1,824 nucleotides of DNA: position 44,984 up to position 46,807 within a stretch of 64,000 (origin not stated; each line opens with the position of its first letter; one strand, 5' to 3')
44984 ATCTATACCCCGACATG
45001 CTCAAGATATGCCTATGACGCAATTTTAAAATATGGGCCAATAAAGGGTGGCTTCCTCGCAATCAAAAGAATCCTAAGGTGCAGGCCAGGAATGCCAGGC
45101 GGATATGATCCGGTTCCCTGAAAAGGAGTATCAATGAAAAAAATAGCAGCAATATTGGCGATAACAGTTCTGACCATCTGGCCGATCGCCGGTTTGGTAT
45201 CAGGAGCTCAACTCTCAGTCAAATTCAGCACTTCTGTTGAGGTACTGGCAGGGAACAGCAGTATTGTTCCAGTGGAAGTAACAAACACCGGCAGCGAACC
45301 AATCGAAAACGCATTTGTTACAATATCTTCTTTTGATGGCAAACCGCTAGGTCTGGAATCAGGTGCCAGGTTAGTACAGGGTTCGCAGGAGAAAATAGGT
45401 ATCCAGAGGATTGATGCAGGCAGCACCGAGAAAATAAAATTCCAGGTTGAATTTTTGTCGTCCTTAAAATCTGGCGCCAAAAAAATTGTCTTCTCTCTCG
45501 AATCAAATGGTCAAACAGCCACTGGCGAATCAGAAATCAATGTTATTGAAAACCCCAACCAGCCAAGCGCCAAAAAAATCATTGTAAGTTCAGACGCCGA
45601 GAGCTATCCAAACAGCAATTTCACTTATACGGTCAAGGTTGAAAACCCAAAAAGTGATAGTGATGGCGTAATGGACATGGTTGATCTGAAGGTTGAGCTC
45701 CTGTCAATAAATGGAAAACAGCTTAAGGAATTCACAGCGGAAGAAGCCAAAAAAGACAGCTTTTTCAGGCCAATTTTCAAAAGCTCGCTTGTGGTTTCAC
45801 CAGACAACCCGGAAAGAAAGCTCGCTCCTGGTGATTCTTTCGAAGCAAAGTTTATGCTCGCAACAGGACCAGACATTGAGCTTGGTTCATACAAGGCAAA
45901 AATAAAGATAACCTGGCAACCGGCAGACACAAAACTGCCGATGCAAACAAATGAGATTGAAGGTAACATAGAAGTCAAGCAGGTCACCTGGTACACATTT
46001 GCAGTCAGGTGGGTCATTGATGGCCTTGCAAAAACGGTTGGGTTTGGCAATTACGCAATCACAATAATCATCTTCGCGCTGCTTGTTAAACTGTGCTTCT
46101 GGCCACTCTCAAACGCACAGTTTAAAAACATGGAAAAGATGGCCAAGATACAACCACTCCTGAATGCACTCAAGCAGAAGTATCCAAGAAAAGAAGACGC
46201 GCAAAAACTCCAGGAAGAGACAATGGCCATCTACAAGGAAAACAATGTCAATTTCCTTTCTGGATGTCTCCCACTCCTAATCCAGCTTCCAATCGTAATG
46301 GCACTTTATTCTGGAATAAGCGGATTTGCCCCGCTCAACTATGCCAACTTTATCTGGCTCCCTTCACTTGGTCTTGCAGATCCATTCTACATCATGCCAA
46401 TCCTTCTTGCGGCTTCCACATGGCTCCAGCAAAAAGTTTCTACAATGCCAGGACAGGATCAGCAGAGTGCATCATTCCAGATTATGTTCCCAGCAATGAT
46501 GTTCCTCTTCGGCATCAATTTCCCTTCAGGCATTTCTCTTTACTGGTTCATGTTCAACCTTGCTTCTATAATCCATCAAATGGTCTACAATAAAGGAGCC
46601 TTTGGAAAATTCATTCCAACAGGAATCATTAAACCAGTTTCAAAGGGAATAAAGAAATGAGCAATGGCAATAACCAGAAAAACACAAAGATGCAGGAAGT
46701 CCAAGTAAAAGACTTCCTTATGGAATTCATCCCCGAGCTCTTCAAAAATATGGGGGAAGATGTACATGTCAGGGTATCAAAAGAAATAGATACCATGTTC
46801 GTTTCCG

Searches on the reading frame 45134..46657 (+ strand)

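Call 43: search_protein_families(library=pfam, proteins=[window:45134-46657:+], max_evalue=0.001)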
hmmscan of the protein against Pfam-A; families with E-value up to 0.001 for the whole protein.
window:45134-46657:+ (508 aa): 2 families
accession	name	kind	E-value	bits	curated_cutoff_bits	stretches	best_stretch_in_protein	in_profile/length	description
PF02096.25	60KD_IMP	-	9.5e-50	169.2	35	1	307-487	1-163/163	60Kd inner membrane protein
PF10633.15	NPCBM_assoc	-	0.00048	20.7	24.4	0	221-262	38-78/78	NPCBM-associated, NEW3 domain of alpha-galactosidase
